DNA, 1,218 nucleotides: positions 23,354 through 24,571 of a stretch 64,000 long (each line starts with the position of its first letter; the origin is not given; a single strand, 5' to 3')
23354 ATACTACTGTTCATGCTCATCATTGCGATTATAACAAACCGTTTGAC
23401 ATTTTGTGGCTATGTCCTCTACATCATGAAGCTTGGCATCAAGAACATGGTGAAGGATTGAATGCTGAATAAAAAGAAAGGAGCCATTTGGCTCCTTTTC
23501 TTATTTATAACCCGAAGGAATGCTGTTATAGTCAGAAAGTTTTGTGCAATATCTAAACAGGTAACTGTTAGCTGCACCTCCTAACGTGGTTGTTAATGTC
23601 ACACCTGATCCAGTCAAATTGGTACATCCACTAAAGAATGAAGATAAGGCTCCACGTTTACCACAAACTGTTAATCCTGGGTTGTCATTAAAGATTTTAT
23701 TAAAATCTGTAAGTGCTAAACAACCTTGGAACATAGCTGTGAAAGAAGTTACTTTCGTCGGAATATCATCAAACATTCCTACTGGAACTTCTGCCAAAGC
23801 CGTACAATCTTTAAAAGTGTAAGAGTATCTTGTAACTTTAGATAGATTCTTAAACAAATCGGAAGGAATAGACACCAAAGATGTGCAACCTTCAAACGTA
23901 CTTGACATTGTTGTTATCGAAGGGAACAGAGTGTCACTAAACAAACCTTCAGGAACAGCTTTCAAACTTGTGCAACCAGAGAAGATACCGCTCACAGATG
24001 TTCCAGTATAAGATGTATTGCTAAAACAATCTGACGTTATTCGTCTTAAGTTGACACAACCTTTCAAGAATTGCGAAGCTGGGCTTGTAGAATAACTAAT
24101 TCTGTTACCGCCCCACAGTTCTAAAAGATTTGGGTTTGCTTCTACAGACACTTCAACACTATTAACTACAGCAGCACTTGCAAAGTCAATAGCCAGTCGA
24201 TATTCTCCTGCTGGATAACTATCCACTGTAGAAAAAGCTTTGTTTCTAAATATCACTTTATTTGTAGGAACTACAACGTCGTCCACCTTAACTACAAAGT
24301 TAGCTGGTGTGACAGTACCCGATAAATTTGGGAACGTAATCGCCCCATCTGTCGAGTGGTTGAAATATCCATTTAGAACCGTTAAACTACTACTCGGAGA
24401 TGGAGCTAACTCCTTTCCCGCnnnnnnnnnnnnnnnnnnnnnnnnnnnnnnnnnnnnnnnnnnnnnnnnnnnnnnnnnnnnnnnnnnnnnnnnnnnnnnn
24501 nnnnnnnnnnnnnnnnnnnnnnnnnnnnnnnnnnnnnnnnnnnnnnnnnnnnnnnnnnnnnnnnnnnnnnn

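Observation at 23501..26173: Distal tail fibre combining an Ig-like domain with BspA/DUF285-type leucine-rich repeats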

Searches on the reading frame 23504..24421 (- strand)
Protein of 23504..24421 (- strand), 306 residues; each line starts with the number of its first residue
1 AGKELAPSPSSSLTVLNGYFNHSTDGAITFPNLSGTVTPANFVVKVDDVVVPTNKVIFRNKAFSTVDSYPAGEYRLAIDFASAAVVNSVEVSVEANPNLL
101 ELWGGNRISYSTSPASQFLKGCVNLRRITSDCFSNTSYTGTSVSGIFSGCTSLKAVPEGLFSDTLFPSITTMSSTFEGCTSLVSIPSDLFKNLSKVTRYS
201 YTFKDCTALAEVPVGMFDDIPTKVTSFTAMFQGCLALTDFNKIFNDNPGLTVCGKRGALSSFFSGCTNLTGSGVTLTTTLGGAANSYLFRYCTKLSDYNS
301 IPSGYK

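Call 14: search_protein_families(library=pfam, proteins=[window:23504-24421:-], max_evalue=1)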
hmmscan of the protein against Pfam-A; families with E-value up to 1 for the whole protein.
window:23504-24421:- (306 aa): 2 families
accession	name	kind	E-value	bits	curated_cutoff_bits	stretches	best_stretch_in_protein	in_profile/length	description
PF03382.20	DUF285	-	0.00029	21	25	1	166-238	22-89/120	Mycoplasma protein of unknown function, DUF285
PF23548.1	Zn_ribbon_FGT1_2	-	0.083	12.9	27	0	178-189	7-18/35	FORGETTER1 second zinc ribbon domain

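Call 15: find_homologous_proteins(query=window:23504-24421:-, max_evalue=0.001)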
Query window:23504-24421:- (306 aa): 44 proteins with E <= 0.001 among 2395 candidates.
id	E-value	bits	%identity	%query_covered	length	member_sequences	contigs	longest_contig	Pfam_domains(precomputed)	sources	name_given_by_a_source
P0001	5.7e-182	622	91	100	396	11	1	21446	PF18668.7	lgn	-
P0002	1.2e-101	358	54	99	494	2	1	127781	PF02368.25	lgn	-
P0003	2.1e-95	338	52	98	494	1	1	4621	PF22359.3,PF02368.25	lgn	-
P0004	1.0e-36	145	32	74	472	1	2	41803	PF03382.21,PF13855.13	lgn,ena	-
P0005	4.8e-35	139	34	61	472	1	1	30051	PF03382.21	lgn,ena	-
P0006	1.9e-34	138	29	54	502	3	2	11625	PF13306.13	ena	-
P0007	5.4e-31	126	34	53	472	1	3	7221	PF23548.2,PF13855.13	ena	-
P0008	5.6e-26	110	34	40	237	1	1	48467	-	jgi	jgi:hypothetical protein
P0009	9.8e-26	109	34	61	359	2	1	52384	-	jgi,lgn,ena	-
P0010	9.3e-25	106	31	60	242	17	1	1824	PF13306.13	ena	-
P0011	5.1e-24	103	27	61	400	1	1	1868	-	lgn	-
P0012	2.0e-19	88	35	51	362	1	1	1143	-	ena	-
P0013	2.5e-19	88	34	42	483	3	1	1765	-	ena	-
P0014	2.8e-16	78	31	39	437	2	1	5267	PF13306.13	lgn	-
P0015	7.6e-15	73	31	51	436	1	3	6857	-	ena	-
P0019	5.8e-11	60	27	51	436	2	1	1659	PF13306.13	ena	-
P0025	4.4e-9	54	35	50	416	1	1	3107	PF13306.13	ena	-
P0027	5.5e-8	51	28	35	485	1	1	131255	PF03382.21,PF13306.13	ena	-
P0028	6.3e-8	50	27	59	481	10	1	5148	PF03382.21,PF13306.13,PF12799.14,PF13855.13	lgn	-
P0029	4.1e-7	48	36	56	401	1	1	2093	PF03382.21,PF13306.13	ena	-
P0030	4.2e-7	48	35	40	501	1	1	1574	PF03382.21,PF13306.13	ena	-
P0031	4.6e-7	48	29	51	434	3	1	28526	PF03382.21,PF13306.13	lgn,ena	-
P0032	7.3e-7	47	34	27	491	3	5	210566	PF03382.21,PF13306.13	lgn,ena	-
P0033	1.9e-6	46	35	51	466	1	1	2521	PF03382.21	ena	-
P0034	3.8e-6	45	28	57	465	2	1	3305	PF24048.2,PF03382.21,PF13306.13,PF24758.2,PF12799.14,PF25013.1,PF13855.13,PF23952.2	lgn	-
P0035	1.0e-5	43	32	33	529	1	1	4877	PF13306.13,PF13855.13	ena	-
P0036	1.1e-5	43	33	50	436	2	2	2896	PF03382.21,PF13306.13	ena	-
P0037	1.5e-5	43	30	51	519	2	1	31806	PF03382.21,PF13306.13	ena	-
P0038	1.5e-5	43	31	31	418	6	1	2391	PF03382.21,PF13306.13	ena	-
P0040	3.3e-5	42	31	53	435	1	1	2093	PF03382.21,PF13306.13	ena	-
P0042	4.3e-5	41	31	52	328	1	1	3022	PF03382.21,PF13855.13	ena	-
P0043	4.4e-5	41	31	43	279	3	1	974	PF13306.13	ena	-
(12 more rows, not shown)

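Call 28: search_dna_similar(query=window:23504-24421:-, collection=phages, mode=protein, max_rows=60, rows=spread, max_evalue=0.001)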
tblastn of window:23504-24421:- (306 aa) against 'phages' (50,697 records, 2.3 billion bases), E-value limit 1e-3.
Records with a match: 53; places in all: 142; records where one place covers at least 80% of the query: 35.
Best place of each record, by identity: >=99% 1; 95-99% 1; 90-95% 33; <60% 18.
By first word of the organism name: Escherichia 30; Klebsiella 14; Phapecoctavirus 2; Listeria 2; Pseudomonas 1; Campylobacter 1; Shigella 1; Erwinia 1; Butyrivibrio 1.
By host as written in the record: Klebsiella pneumoniae 12; Escherichia coli K-12 MG1655 8; Escherichia coli 5; Escherichia coli EC3.18 4; Escherichia sp. 2; Escherichia coli Mt1B1 2; - 2; Escherichia coli BEN 5202 2; and 14 more.
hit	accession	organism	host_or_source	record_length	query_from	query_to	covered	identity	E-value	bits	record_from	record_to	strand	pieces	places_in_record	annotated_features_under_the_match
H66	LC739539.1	Escherichia phage phiWec190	Escherichia coli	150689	1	306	100%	100.0%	9e-170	527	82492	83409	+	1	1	hypothetical protein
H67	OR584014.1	Pseudomonas phage PsgM04F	Pseudomonas coronafaciens pv. garcae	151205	1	306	100%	98.4%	1e-166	518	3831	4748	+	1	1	tail protein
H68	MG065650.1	Campylobacter phage B15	Campylobacter jejuni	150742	1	306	100%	93.1%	4e-161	502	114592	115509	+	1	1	record has no annotation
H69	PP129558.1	Escherichia phage vB_EcoM_01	Escherichia sp.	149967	1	306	100%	92.2%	1e-159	498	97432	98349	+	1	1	hypothetical protein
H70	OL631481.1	Escherichia phage ECML-183-2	Escherichia coli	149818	1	306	100%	91.8%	2e-158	494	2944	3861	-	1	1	hypothetical protein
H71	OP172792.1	Escherichia phage ECO340P2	Shigella flexneri DA340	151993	1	306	100%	91.5%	3e-159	497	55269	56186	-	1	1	hypothetical protein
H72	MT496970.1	Escherichia phage Mt1B1_P17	Escherichia coli Mt1B1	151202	1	306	100%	91.5%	4e-159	496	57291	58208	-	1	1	hypothetical protein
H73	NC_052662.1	Escherichia phage Mt1B1_P17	Escherichia coli Mt1B1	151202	1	306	100%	91.5%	4e-159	496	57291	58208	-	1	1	tail protein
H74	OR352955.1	Escherichia phage AV125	Escherichia coli ESBL049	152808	1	306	100%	91.5%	7e-159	496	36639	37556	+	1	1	hypothetical protein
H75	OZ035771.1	Phapecoctavirus DIJ07P2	-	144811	1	306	100%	91.5%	9e-159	495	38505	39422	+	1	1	record has no annotation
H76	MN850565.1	Escherichia phage ukendt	Escherichia coli K-12 MG1655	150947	1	306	100%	91.5%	9e-159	495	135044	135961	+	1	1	hypothetical protein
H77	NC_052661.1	Escherichia phage ukendt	Escherichia coli K-12 MG1655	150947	1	306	100%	91.5%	9e-159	495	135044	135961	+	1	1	tail protein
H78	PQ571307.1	Shigella phage SF1-1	Shigella flexneri SB2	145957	1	306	100%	91.5%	3e-158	494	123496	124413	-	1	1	tail protein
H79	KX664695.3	Escherichia phage ESCO5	Escherichia coli BEN 5202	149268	1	306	100%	91.5%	9e-158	493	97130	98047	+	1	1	hypothetical protein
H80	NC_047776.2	Escherichia phage ESCO5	Escherichia coli BEN 5202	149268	1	306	100%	91.5%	9e-158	493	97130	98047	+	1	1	tail protein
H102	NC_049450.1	Klebsiella phage ST16-OXA48phi5.4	Klebsiella pneumoniae ST16-OXA48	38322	113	305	63%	31.3%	1e-9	65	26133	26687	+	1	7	tail protein I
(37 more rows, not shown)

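Call 29: predict_structure(alignment_id=A1)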
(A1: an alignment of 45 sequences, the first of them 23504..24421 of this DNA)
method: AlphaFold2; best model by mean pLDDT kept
length: 306 residues; sequences in the alignment: 45
mean_pLDDT: 87.7   pTM: 0.85
mean pLDDT of the five models: 87.7, 87.4, 87.0, 86.3, 86.1
residues with pLDDT >= 90: 192; 70-90: 78; 50-70: 29; < 50: 7
segments of 3 or more residues with pLDDT < 50: 1-5
pLDDT, mean of each block of 10 residues (from residue 1): 45 79 88 73 89 88 89 90 66 81 80 70 94 84 94 96 92 97 96 94 98 94 93 97 94 91 98 91 87 97 94
secondary structure, 60 per line:
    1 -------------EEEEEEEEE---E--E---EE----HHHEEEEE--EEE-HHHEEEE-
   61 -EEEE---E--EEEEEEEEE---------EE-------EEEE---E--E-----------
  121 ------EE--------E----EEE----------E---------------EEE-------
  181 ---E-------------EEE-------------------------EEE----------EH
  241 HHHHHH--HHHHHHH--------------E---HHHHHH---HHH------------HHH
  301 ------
elements in order: E14-22 E42-46 E49-51 E56-59 E62-65 E72-80 E99-102 E142-144 E171-173 E198-200 E226-228 H240-246 H249-255 H274-279

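Call 31: fold_search(model_id=the predicted structure, library=pdb)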
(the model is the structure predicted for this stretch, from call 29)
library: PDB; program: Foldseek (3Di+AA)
matches with E <= 10: 704; with E <= 0.001: 1
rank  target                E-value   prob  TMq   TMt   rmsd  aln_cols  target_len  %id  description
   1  4gt6                  9.3e-05  0.96  0.22  0.19  12.7       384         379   16  Crystal structure of a leucine rich cell surface protein (FAEPRAA2165_01021) from Faecalibacterium prausnitzii A2-165 at (released 2012-09-26)
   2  4fs7                  1.4e-03  0.91  0.24  0.21  11.4       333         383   15  Crystal structure of a leucine-rich repeat protein (BACOVA_04585) from Bacteroides ovatus ATCC 8483 at 1.19 A resolution (released 2012-09-19)
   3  3zyi_A                8.2e-03  0.72  0.18  0.15  14.1       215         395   13  NetrinG2 in complex with NGL2 (released 2011-10-05)
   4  1m0z_B                1.6e-02  0.90  0.23  0.26  14.2       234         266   16  Crystal Structure of the von Willebrand Factor Binding Domain of Glycoprotein Ib alpha (released 2002-08-28)
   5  5o0m_B                2.6e-02  0.90  0.22  0.23  13.2       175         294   16  Deglycosylated Nogo Receptor with native disulfide structure 3 (released 2017-10-18)
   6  5o0k_A                3.2e-02  0.33  0.16  0.17  14.0       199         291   15  Deglycosylated Nogo Receptor with native disulfide structure (released 2017-10-18)
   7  8es4_F                5.3e-02  1.00  0.17  0.32   2.9        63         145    6  Focused reconstruction of HRP29 tail (released 2023-10-18)
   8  5o0o_D                6.2e-02  0.23  0.14  0.14  12.7       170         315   16  Deglycosylated Nogo Receptor with native disulfide structure 5 (released 2017-10-18)
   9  6ejx_A                6.5e-02  0.72  0.17  0.18  12.1       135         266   19  The metal ion-dependent adhesion site (MIDAS) of the alphaMbeta2 integrin Mac-1 I-domain promiscuously and competitive (released 2018-10-24)
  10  3w3l_A                6.8e-02  0.18  0.15  0.07  14.7       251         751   13  Crystal structure of human TLR8 in complex with Resiquimod (R848) crystal form 1 (released 2013-04-03)
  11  3wpb_A                9.2e-02  0.14  0.14  0.07  15.4       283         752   13  Crystal structure of horse TLR9 (unliganded form) (released 2015-02-11)
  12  2omu_A                9.2e-02  0.09  0.13  0.11  16.5       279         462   16  Crystal structure of InlA G194S+S Y369S/hEC1 complex (released 2007-08-28)
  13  7rfo_B                9.7e-02  0.97  0.15  0.14   6.4        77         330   17  SeMet Tailspike protein 4 (TSP4) phage CBA120, residues 1-335, obtained in the presence of LiSO4 (released 2022-02-23)
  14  8xft_A                9.7e-02  0.54  0.23  0.11  10.2       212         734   16  LGR4-RSPO2-ZNRF3(1:1:1) (released 2024-12-04)
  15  7rej_B                1.0e-01  0.99  0.17  0.20   3.2        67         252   15  Tailspike protein 4 (TSP4) from phage CBA120, residues 1-335, obtained in the presence of NaK-Tartrate (released 2022-02-23)
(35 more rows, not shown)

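Call 32: get_annotated_region(hit=H102, flank=5000)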
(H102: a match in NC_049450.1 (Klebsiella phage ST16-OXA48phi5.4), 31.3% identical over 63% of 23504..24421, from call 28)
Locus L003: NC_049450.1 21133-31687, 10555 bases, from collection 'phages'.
description: Klebsiella phage ST16-OXA48phi5.4, complete genome.
organism: Klebsiella phage ST16-OXA48phi5.4 (NCBI taxid 2510483)
taxonomy: Viruses; Duplodnaviria; Heunggongvirae; Uroviricota; Caudoviricetes; Peduoviridae; Reipivirus; Reipivirus ST16OXA48phi54
host: Klebsiella pneumoniae ST16-OXA48; source: -; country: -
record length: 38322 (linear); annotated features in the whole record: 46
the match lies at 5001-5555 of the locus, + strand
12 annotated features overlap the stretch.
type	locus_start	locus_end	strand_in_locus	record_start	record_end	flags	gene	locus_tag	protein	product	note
CDS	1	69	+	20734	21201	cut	-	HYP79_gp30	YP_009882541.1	tail protein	-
CDS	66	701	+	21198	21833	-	-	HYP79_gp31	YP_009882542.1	virion morphogenesis protein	-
CDS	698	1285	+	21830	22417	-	-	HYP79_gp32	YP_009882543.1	baseplate spike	-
CDS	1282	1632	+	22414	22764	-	-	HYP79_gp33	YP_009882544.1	baseplate wedge subunit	-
CDS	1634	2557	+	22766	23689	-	-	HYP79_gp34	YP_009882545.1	baseplate protein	-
CDS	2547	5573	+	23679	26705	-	-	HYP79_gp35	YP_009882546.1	tail protein I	-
CDS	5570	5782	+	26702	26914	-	-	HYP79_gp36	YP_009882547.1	hypothetical protein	-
CDS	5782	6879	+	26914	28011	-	-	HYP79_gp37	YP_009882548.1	tail collar fiber protein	-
CDS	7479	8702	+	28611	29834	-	-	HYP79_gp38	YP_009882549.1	DUF262 domain-containing protein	hypothetical protein, DUF262 domain-containing protein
CDS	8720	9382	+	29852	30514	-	-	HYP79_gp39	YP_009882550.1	hypothetical protein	-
CDS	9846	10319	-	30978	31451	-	-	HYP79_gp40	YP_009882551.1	tail protein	-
CDS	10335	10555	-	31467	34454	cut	-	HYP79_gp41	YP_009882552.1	tail length tape measure protein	-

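Call 34: search_solved_structures(query=A1, max_evalue=1, show_alignments=2)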
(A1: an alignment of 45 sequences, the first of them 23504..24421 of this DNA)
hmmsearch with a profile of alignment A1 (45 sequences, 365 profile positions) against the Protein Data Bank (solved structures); distinct sequences matched with E-value up to 1: 58.
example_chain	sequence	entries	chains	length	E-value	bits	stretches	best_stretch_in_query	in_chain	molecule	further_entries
4fs7_A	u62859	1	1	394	1.4e-31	113.4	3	125-314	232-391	Uncharacterized protein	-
4gt6_A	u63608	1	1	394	3.1e-27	99.1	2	84-290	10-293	Cell surface protein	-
6mlx_A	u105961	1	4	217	1.8e-14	57.1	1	134-290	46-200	Leucine-rich repeat protein TpLRR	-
5a5c_A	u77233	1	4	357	2.4e-12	50.1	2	122-248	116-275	LRRTM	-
7crb_A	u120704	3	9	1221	1.4e-10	44.2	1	116-298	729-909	NAD+ hydrolase (NADase)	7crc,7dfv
4pq8_A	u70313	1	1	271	1.4e-08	37.7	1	60-250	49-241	DESIGNED PROTEIN OR465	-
4r5d_A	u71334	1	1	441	3.7e-08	36.3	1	74-270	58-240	Leucine rich repeat protein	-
4r6f_A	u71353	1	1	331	7.8e-08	35.2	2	113-220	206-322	Leucine rich repeat DLRR_I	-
4r6g_A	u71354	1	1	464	7.5e-07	32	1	74-292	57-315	leucine rich repeats DLRR_K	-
7yco_B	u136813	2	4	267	3.5e-06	29.8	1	113-249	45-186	Repebody (A6)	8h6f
4j4l_A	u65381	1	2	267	3.5e-06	29.8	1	145-303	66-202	Internalin B,REPEAT MODULES,Variable lymphocyte receptor B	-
9qlv_A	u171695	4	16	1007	3.5e-06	29.8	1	155-317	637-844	Disease resistance protein ADR2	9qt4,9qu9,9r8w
2o6s_A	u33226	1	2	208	4.3e-06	29.5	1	146-245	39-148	Variable lymphocyte receptor B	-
5gs2_B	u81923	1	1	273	6.4e-06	29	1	117-268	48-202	repebody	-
3rfj_A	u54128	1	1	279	6.8e-06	28.9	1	114-268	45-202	Internalin B, repeat modules, Variable lymphocyte receptor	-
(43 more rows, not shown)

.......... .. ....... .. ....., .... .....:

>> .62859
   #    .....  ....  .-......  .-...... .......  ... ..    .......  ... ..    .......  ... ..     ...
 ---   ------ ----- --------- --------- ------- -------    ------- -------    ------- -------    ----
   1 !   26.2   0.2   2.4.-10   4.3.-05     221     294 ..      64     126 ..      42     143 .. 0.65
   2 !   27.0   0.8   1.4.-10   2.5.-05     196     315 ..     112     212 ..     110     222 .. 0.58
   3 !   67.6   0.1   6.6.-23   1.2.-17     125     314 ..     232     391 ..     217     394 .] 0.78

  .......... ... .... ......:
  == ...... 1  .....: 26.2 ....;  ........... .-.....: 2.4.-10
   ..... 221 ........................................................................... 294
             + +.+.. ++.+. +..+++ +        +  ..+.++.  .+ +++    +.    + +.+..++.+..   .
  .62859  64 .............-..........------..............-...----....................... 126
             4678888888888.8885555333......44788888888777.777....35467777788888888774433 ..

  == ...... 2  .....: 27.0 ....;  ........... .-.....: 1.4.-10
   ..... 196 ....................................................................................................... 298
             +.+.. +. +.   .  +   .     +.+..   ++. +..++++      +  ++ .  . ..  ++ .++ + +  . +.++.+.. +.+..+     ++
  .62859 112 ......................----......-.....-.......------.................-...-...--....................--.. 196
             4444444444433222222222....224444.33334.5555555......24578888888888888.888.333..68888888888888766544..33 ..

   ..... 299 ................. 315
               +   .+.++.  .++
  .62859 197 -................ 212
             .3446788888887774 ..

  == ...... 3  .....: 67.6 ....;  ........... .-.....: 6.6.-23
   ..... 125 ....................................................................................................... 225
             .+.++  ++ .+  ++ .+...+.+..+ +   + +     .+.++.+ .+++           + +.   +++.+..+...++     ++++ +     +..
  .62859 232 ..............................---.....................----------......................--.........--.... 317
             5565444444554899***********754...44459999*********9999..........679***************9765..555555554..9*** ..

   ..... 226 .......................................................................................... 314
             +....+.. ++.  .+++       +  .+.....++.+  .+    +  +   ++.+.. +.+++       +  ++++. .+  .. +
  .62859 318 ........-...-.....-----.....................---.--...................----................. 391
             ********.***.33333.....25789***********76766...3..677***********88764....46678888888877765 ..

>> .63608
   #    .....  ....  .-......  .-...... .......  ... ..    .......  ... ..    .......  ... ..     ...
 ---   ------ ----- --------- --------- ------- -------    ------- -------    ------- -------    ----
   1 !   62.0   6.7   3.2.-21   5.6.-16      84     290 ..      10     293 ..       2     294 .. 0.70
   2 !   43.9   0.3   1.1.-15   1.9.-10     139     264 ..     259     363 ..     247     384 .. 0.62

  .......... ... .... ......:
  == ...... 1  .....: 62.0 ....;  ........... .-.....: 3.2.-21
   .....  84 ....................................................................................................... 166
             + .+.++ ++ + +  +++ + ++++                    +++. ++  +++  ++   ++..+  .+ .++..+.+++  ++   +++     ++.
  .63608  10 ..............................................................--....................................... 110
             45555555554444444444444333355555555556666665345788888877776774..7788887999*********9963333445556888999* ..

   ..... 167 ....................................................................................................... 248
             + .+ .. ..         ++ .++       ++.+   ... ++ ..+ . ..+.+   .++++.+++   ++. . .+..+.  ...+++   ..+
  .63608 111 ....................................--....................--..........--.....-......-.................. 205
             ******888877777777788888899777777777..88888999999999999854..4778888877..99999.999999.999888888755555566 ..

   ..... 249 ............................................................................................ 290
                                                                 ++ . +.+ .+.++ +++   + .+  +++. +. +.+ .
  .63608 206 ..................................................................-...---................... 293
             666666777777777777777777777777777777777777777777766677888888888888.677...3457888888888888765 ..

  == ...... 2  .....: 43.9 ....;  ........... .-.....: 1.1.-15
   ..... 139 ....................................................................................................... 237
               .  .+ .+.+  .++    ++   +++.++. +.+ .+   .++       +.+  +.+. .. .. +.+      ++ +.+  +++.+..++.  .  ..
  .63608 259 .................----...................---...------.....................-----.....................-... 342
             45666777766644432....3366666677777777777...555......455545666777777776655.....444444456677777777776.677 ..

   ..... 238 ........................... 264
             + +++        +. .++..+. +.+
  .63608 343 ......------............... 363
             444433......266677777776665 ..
